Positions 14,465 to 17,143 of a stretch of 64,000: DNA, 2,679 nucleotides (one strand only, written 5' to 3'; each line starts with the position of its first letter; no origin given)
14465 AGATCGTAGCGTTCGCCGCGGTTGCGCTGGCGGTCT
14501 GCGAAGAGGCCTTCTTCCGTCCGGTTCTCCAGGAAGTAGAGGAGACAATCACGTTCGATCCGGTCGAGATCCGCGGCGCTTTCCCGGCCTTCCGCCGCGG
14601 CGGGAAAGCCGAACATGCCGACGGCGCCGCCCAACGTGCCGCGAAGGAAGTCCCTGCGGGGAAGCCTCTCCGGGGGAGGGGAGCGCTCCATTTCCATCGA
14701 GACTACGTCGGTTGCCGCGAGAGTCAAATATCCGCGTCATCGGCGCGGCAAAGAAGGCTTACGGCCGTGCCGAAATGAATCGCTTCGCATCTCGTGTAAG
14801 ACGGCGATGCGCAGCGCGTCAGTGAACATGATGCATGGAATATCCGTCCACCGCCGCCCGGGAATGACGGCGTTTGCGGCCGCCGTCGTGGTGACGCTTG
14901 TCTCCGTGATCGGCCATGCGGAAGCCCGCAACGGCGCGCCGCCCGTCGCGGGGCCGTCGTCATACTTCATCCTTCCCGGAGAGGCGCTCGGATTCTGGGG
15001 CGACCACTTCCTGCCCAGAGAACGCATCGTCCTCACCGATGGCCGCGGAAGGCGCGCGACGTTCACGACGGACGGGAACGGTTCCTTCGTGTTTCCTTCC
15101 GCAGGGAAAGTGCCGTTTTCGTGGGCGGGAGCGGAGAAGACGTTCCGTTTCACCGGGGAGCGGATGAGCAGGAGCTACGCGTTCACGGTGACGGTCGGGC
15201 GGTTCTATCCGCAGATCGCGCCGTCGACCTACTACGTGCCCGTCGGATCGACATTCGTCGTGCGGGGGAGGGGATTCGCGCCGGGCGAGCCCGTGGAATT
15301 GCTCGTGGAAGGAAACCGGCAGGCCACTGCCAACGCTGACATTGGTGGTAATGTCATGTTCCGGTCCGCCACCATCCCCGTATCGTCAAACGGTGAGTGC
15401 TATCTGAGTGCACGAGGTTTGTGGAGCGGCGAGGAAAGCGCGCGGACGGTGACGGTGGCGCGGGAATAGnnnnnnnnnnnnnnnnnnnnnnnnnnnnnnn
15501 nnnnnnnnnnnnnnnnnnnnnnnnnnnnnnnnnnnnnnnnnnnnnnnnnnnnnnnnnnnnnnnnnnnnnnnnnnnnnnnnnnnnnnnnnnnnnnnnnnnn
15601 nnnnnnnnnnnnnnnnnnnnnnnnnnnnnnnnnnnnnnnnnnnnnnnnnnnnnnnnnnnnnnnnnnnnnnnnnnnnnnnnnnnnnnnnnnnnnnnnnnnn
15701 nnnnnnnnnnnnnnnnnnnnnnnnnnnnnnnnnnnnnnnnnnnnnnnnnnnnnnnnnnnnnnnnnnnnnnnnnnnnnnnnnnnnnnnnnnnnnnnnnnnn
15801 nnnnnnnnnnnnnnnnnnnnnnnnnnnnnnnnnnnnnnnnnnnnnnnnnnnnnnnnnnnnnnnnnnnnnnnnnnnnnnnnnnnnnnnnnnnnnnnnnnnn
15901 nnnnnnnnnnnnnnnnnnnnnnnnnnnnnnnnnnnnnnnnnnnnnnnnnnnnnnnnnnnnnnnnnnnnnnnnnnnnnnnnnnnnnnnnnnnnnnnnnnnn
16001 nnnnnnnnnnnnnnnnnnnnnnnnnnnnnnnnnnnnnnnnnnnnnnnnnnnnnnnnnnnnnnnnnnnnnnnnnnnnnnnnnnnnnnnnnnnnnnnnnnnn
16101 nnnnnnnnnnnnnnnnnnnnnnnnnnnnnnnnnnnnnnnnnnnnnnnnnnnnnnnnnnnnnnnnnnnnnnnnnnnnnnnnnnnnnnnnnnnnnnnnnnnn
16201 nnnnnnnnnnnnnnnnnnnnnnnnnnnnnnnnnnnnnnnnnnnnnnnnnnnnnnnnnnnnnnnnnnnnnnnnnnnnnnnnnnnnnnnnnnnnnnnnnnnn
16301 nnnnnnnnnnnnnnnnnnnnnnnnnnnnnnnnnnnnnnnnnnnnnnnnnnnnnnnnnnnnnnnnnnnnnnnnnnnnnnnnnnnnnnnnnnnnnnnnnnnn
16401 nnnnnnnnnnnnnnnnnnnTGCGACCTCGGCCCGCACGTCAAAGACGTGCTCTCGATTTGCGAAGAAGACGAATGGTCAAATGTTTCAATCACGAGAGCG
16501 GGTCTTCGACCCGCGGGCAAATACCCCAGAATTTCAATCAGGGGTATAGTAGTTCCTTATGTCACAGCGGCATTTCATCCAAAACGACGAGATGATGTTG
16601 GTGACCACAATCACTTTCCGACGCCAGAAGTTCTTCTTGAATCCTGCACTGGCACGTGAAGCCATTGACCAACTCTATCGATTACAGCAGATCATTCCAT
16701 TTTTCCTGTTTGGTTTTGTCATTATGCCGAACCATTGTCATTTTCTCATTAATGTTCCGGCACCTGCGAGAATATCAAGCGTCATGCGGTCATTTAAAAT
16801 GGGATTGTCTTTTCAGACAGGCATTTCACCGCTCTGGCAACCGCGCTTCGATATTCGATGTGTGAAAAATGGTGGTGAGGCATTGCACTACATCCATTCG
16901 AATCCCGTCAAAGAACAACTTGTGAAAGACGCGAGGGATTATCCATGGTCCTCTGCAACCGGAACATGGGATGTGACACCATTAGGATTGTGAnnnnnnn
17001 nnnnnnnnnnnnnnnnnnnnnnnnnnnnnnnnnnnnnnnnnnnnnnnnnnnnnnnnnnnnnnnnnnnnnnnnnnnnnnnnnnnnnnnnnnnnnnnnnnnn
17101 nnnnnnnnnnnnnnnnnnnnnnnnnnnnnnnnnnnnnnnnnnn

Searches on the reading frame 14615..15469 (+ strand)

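Call 31: search_protein_families(library=pfam, proteins=[window:14615-15469:+], max_evalue=0.001)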
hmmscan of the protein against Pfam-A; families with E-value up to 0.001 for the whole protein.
window:14615-15469:+ (284 aa): 0 families

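Call 85: search_protein_families(library=pfam, proteins=[window:14615-15469:+], max_evalue=0.1)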
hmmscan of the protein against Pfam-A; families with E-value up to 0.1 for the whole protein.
window:14615-15469:+ (284 aa): 1 family
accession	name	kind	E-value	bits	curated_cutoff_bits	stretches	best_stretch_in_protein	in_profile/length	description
PF13620.12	CarboxypepD_reg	-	0.075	13.8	32.3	0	137-162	18-44/82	Carboxypeptidase regulatory-like domain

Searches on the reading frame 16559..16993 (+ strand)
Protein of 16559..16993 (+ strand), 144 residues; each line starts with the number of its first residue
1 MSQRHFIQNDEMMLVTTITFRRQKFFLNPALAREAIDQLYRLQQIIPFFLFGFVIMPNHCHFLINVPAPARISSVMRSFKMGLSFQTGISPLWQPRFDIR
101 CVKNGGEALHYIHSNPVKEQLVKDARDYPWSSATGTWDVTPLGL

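Call 85: search_protein_families(library=pfam, proteins=[window:16559-16993:+], max_evalue=0.1)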
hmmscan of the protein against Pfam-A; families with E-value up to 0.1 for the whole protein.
window:16559-16993:+ (144 aa): 2 families
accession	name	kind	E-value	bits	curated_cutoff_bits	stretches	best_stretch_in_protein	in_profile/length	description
PF01797.21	Y1_Tnp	-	4e-06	27.4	23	1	18-82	12-75/121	Transposase IS200 like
PF17962.7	bMG6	-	0.074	13.7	23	0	95-139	17-58/112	Bacterial macroglobulin domain 6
